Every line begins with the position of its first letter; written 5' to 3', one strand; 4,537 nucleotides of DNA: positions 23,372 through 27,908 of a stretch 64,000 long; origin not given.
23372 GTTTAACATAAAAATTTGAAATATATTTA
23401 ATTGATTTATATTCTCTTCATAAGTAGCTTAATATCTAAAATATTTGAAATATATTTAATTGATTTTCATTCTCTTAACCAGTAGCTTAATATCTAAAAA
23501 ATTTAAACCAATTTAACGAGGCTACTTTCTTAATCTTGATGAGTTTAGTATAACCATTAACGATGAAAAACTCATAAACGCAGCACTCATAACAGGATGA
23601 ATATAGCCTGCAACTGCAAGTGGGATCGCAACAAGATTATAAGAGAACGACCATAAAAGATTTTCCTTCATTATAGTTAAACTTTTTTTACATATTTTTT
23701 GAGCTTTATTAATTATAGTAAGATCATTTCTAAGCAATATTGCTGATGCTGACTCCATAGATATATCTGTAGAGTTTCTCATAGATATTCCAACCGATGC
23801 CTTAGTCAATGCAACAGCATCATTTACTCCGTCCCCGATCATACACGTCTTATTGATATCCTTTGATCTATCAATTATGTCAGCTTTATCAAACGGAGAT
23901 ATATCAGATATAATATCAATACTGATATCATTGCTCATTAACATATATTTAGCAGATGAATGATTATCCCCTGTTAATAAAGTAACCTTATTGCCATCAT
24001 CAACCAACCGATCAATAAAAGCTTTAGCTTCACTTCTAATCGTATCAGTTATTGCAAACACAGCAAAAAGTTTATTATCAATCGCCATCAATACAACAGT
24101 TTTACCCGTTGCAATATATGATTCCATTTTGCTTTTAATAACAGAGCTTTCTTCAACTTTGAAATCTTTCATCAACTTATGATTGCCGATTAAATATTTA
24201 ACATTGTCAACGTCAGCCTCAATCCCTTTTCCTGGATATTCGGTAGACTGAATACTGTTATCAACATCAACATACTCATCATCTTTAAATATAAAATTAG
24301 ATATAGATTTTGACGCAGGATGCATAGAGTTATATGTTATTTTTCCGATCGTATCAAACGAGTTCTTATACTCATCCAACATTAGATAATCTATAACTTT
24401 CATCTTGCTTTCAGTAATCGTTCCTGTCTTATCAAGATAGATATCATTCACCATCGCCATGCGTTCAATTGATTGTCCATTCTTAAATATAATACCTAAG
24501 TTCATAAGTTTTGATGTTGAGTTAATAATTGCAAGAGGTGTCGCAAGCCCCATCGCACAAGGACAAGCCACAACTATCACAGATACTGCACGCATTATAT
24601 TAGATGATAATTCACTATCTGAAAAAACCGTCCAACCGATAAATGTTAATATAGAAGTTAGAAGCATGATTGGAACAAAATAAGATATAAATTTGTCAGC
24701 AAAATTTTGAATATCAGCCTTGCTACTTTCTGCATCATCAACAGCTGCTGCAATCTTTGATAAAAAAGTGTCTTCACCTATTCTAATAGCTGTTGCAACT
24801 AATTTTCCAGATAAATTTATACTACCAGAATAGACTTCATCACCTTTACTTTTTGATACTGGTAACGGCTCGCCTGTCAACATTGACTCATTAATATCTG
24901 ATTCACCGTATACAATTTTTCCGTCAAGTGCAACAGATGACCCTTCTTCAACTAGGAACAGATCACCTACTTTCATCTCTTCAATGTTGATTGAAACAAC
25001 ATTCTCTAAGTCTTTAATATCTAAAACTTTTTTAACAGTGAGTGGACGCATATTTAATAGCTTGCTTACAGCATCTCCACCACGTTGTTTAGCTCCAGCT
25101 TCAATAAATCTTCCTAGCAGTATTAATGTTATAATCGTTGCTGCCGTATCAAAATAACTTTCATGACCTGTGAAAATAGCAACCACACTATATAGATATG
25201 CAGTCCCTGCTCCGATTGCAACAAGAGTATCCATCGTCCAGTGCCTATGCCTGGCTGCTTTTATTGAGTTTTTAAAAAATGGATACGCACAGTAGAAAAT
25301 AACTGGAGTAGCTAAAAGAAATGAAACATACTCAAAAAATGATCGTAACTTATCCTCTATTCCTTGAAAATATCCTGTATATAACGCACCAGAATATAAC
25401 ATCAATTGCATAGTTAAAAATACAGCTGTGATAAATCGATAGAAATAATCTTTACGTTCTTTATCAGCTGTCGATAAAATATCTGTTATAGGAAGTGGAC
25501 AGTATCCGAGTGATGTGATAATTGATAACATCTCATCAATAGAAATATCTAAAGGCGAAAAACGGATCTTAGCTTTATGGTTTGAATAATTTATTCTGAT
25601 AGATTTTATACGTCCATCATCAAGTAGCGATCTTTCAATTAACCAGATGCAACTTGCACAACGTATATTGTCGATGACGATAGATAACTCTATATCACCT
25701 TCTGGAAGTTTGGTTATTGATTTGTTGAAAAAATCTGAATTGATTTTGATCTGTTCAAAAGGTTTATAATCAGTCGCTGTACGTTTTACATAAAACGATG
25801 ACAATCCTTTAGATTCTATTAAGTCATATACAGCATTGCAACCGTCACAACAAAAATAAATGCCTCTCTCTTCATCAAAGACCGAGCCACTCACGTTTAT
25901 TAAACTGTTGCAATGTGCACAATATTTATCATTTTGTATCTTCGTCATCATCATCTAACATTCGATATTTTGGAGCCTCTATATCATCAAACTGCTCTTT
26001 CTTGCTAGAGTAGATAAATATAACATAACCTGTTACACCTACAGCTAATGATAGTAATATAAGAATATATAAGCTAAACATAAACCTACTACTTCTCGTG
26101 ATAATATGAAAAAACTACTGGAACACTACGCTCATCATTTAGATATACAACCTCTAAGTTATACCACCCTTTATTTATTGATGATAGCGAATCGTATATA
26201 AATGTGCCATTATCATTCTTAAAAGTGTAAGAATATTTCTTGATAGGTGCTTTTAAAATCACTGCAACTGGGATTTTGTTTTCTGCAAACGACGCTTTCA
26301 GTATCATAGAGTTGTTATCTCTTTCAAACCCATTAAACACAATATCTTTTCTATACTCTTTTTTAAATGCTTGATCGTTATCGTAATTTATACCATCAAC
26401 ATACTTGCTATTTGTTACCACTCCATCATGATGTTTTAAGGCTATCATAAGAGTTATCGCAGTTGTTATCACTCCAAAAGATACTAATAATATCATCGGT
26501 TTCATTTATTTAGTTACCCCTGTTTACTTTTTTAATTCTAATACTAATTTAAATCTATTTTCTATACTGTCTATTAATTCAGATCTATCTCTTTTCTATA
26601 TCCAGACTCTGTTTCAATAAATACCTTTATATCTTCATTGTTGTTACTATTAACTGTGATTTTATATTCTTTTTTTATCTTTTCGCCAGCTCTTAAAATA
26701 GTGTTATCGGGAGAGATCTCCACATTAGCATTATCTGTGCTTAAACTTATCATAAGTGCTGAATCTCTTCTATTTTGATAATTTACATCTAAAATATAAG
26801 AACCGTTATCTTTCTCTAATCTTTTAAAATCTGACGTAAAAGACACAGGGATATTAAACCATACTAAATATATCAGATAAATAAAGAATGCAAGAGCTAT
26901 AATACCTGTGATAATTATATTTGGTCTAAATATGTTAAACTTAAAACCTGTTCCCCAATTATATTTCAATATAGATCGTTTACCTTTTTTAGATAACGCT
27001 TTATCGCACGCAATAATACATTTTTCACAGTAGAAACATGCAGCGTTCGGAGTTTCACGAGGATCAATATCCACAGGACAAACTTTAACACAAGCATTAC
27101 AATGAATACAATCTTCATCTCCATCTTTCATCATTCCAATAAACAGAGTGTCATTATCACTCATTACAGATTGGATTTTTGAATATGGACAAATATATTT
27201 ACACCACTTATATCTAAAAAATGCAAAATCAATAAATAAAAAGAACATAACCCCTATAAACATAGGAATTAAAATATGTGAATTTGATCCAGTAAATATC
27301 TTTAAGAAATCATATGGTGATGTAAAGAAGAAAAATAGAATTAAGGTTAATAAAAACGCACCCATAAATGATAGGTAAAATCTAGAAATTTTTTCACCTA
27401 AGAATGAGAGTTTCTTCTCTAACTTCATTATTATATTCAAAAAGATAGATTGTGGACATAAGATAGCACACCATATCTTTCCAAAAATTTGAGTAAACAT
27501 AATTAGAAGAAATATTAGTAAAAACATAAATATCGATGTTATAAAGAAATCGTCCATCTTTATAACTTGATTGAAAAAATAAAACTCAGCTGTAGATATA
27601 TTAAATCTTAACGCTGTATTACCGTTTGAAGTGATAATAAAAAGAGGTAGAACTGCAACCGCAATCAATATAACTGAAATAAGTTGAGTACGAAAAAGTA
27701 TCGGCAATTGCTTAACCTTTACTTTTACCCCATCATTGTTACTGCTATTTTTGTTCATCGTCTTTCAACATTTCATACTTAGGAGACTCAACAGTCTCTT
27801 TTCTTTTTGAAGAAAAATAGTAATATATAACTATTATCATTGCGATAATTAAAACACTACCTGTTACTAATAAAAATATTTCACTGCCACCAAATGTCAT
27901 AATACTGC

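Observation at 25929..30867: Non-canonical cbb3 oxidase cluster: CcoO fused to an extra cytochrome c domain, a standalone CcoP N-terminal module, and two unannotated CcoS/CcoQ-like micro-ORFs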

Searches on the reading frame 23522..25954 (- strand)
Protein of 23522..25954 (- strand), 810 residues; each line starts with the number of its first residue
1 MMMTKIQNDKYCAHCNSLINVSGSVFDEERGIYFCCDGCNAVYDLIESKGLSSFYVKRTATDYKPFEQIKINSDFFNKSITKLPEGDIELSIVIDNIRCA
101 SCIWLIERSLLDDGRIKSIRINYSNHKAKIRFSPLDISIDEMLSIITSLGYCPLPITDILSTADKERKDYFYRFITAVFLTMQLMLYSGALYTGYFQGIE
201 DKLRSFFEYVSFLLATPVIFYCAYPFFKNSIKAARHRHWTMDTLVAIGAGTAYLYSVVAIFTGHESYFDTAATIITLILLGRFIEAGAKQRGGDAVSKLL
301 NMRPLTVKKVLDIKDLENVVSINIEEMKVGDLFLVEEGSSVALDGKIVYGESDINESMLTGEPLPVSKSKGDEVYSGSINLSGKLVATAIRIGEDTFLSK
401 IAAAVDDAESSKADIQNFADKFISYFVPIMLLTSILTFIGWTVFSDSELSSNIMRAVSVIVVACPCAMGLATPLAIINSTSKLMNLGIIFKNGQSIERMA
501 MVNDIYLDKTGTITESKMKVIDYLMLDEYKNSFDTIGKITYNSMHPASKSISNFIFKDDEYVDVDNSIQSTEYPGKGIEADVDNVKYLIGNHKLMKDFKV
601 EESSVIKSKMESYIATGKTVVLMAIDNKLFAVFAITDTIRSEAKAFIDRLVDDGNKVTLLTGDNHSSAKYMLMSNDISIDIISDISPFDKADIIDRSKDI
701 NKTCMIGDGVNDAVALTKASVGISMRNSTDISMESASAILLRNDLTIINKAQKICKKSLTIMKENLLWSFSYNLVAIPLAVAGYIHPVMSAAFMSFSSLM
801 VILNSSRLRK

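Call 3: search_protein_families(library=pfam, proteins=[window:23522-25954:-], max_evalue=1)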
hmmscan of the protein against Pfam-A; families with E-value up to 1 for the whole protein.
window:23522-25954:- (810 aa): 6 families
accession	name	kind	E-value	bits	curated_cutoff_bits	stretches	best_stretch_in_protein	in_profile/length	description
PF00122.25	E1-E2_ATPase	-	2.2e-53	180.9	28.1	1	317-484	13-179/181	E1-E2 ATPase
PF00702.32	Hydrolase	-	2.3e-16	61.2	26.4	1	507-719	6-190/191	haloacid dehalogenase-like hydrolase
PF12156.14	ATPase-cat_bd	-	2.7e-09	38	27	1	12-65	2-57/86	Putative metal-binding domain of cation transport ATPase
PF00403.32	HMA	-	4.9e-05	24.1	24.8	1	94-151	4-61/62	Heavy-metal-associated domain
PF08282.18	Hydrolase_3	-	0.0016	18.7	20.9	1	699-744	202-247/255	haloacid dehalogenase-like hydrolase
PF08678.16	Rsbr_N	-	0.069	13.7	27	1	397-444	40-88/130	Rsbr N terminal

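Call 4: search_protein_families(library=ncbifam, proteins=[window:23522-25954:-], max_evalue=1)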
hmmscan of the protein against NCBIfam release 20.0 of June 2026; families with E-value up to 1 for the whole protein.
window:23522-25954:- (810 aa): 25 families
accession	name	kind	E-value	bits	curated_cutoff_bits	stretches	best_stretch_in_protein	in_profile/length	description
TIGR01525.1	ATPase-IB_hvy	subfamily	7.3e-153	510.4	346.25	1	241-808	1-560/560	heavy metal translocating P-type ATPase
TIGR01511.1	ATPase-IB1_Cu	subfamily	3e-144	481.9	397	1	223-809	2-542/542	copper-translocating P-type ATPase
NF007952.0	PRK10671.1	equivalog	1.3e-119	400.8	1316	1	63-808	74-831/838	copper-exporting P-type ATPase CopA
TIGR01512.1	ATPase-IB2_Cd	subfamily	9.4e-101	337.9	313.5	2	258-594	8-306/494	cadmium family heavy metal-translocating P-type ATPase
NF008262.1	PRK11033.1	equivalog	3.3e-87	293.6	1005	1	84-768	37-687/731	zinc/cadmium/mercury/lead-transporting ATPase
TIGR01494.1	ATPase_P-type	subfamily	1e-71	241.8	62.3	1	274-796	2-476/478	HAD-IC family P-type ATPase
NF033775.1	P_type_ZntA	exception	1.1e-69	235.6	1240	1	202-766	146-686/732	Zn(II)/Cd(II)/Pb(II) translocating P-type ATPase ZntA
TIGR01647.1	ATPase-IIIA_H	equivalog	1.2e-43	149.4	615.5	2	259-673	46-477/755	plasma-membrane proton-efflux P-type ATPase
TIGR01497.1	kdpB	equivalog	7.1e-40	136.7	527.9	1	266-781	63-588/675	potassium-transporting ATPase subunit KdpB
TIGR01517.1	ATPase-IIB_Ca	equivalog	1.4e-30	106.2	507.05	2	309-546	157-403/882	calcium-translocating P-type ATPase, PMCA-type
NF010609.0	PRK14010.1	equivalog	1.9e-30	105.7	1323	1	275-804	74-599/673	K(+)-transporting ATPase subunit B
TIGR01657.1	P-ATPase-V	hypoth_equivalog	6.4e-24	83.6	618.25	3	419-531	366-477/1055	ATP13A2 family polyamine export P-type ATPase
TIGR01524.1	ATPase-IIIB_Mg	equivalog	6.4e-21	73.9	610.75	2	680-763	581-665/867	magnesium-translocating P-type ATPase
TIGR01116.1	ATPase-IIA1_Ca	equivalog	7.3e-20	70.7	703.4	2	629-757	457-600/799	calcium-translocating P-type ATPase, SERCA-type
TIGR01522.1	ATPase-IIA2_Ca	equivalog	4.1e-18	64.6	798.3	3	268-529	80-346/854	calcium-transporting P-type ATPase, PMR1-type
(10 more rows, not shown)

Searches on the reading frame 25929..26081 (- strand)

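Call 3: search_protein_families(library=pfam, proteins=[window:25929-26081:-], max_evalue=1)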
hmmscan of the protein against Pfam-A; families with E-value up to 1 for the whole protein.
window:25929-26081:- (50 aa): 4 families
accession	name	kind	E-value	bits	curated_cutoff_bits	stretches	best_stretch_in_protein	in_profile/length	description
PF03597.20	FixS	-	1.3e-14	54.1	23.1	1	3-45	2-44/44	Cytochrome oxidase maturation protein cbb3-type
PF05545.16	FixQ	-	0.0013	19.1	29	1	5-45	11-49/49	Cbb3-type cytochrome oxidase component FixQ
PF06305.16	LapA_dom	-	0.11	12.9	28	1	2-24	17-39/64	Lipopolysaccharide assembly protein A domain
PF12685.13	SpoIIIAH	-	0.17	12.3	30.6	1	6-37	5-36/191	SpoIIIAH-like protein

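Call 4: search_protein_families(library=ncbifam, proteins=[window:25929-26081:-], max_evalue=1)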
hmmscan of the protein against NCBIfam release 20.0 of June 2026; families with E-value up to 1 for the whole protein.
window:25929-26081:- (50 aa): 2 families
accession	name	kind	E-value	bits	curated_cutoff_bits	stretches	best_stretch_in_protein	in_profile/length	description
TIGR00847.1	ccoS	equivalog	1.4e-10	40.7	28.35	1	1-49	1-49/51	cbb3-type cytochrome oxidase assembly protein CcoS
TIGR02736.1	cbb3_Q_epsi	equivalog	0.017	14.7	61.55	1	5-48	4-47/56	cytochrome c oxidase, cbb3-type, CcoQ subunit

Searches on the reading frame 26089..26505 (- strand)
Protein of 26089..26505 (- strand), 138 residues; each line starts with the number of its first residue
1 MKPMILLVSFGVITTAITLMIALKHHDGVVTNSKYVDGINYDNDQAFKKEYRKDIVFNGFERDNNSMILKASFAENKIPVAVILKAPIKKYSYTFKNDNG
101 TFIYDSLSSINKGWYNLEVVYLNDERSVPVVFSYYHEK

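Call 3: search_protein_families(library=pfam, proteins=[window:26089-26505:-], max_evalue=1)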
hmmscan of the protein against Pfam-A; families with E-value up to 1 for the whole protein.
window:26089-26505:- (138 aa): 1 family
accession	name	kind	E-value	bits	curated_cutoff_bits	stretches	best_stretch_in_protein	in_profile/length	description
PF05751.16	FixH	-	6.5e-05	23.4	23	1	5-48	13-57/150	FixH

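Call 4: search_protein_families(library=ncbifam, proteins=[window:26089-26505:-], max_evalue=1)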
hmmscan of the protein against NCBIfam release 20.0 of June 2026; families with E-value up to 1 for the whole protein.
window:26089-26505:- (138 aa): 1 family
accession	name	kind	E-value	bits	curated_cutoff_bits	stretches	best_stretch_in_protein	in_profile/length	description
NF007178.0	PRK09609.1-3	equivalog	0.012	15.1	483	1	71-133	243-305/311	hypothetical protein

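Call 53: search_protein_families(library=pfam, alignment_id=A7, max_evalue=0.1)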
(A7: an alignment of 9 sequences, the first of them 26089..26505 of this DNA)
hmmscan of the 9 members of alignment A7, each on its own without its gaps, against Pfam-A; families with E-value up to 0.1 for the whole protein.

A. member 1, window:26089-26505:- (138 aa): 1 family
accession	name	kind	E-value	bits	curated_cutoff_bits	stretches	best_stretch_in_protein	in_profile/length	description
PF05751.16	FixH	-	6.5e-05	23.4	23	1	5-48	13-57/150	FixH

B. families by the number of members that match (of 9 scanned): 10 families
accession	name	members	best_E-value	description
PF05751.16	FixH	9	6.6e-24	FixH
PF13115.11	YtkA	4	1.1e-10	YtkA-like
PF01835.25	MG2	1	0.0029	MG2 domain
PF05140.19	ResB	1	0.0047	ResB-like family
PF24107.1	DUF7382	1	0.015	Domain of unknown function (DUF7382)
PF25333.1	DUF2921_N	1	0.048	DUF2921 lipocalin-like domain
PF08182.16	Pedibin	1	0.067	Pedibin/Hym-346 family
PF22058.2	X25_BaPul_like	1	0.069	Pullulanase X25 domain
PF00963.24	Cohesin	1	0.071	Cohesin domain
PF06069.16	PerC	1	0.085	PerC transcriptional activator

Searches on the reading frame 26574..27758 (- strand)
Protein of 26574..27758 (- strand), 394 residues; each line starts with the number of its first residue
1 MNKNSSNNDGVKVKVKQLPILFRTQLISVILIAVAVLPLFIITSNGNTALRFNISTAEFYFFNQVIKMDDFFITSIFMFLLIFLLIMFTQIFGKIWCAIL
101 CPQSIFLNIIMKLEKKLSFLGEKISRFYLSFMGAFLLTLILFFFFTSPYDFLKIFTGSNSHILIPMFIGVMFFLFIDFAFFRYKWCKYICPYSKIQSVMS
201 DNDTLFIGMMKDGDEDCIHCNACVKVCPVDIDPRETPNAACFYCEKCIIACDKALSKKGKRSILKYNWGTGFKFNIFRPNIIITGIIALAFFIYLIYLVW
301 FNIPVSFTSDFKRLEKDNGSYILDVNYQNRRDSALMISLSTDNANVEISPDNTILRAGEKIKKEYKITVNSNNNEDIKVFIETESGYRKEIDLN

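Call 3: search_protein_families(library=pfam, proteins=[window:26574-27758:-], max_evalue=1)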
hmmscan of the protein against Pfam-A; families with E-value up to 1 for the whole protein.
window:26574-27758:- (394 aa): 13 families
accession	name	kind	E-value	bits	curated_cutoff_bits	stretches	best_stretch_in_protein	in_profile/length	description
PF13746.11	Fer4_18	-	2.2e-17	63.7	27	2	211-266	55-111/114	4Fe-4S dicluster domain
PF14697.11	Fer4_21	-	3.9e-07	30.5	35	2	186-230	14-55/59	4Fe-4S dicluster domain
PF12838.12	Fer4_7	-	2e-05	25.4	27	1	186-231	8-52/52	4Fe-4S dicluster domain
PF12801.12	Fer4_5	-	2.6e-05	24.5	22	2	75-118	5-46/48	4Fe-4S binding domain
PF00037.32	Fer4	-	0.00013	22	21.1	1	215-230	6-21/24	4Fe-4S binding domain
PF13187.11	Fer4_9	-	0.00015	22.1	27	1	186-230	8-50/52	4Fe-4S dicluster domain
PF12800.12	Fer4_4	-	0.0011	19.6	24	1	215-229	2-16/17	4Fe-4S binding domain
PF12797.12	Fer4_2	-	0.0012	19.1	24.5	1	215-229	8-22/22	4Fe-4S binding domain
PF12798.12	Fer4_3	-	0.0036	18.5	27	1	217-231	1-15/15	4Fe-4S binding domain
PF12837.12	Fer4_6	-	0.005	17.2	25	1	216-230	8-22/24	4Fe-4S binding domain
PF13237.11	Fer4_10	-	0.012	16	25.5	2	210-251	2-52/53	4Fe-4S dicluster domain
PF13183.11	Fer4_8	-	0.026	15.5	27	1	204-231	46-68/68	4Fe-4S dicluster domain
PF14535.12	AMP-binding_C_2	-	0.24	12.1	25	1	353-390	11-49/96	AMP-binding enzyme C-terminal domain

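Call 4: search_protein_families(library=ncbifam, proteins=[window:26574-27758:-], max_evalue=1)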
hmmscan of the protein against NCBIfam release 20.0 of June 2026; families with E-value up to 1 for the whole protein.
window:26574-27758:- (394 aa): 21 families
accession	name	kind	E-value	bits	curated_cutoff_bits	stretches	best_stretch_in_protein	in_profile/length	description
TIGR02745.1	ccoG_rdxA_fixG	equivalog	1e-42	146.6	316.7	2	26-207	8-205/435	cytochrome c oxidase accessory protein CcoG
TIGR02163.1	napH_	subfamily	2.1e-09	37.3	213.05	1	34-253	19-248/255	NapH/MauN family ferredoxin-type protein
NF007013.0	PRK09477.1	equivalog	2.7e-07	30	234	1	27-254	33-272/286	quinol dehydrogenase ferredoxin subunit NapH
NF043039.1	HgcAB_like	equivalog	1.3e-06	28.3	285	1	73-253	160-346/350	HgcAB-like fusion protein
TIGR04395.1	cutC_activ_rSAM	equivalog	0.00014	21.2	360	1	175-259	26-107/309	choline TMA-lyase-activating enzyme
NF042909.1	FMH_DH_FwdF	exception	0.00043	19.5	375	1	184-230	231-272/336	tungsten-dependent formylmethanofuran dehydrogenase subunit FwdF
NF038340.1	SAR2788_fam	subfamily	0.0043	16.9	50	1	330-392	73-137/177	SAR2788 family putative toxin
TIGR01945.1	rnfC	subfamily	0.014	14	245.95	1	212-235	360-383/435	RnfABCDGE type electron transport complex subunit C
TIGR00403.1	ndhI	equivalog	0.019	14.6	302.35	1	191-231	43-78/183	NAD(P)H-quinone oxidoreductase subunit I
TIGR02936.1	fdxN_nitrog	equivalog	0.029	14.5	80.55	1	201-230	56-85/91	ferredoxin III, nif-specific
NF004540.0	PRK05888.2-1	equivalog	0.047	13.3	215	1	206-230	35-59/139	NADH-quinone oxidoreductase subunit NuoI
TIGR01582.1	FDH-beta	equivalog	0.08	12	334.7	1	213-248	122-157/283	formate dehydrogenase subunit beta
NF041837.1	rnfC_Methano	equivalog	0.1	11.5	650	1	209-234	352-377/438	Rnf electron transport complex subunit RnfC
NF007382.0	PRK09898.1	equivalog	0.12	11.9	213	1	186-252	131-194/208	ferredoxin-like protein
TIGR03287.1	methan_mark_16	hypoth_equivalog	0.14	10.6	363.95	1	214-255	301-346/391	methanogenesis marker 16 metalloprotein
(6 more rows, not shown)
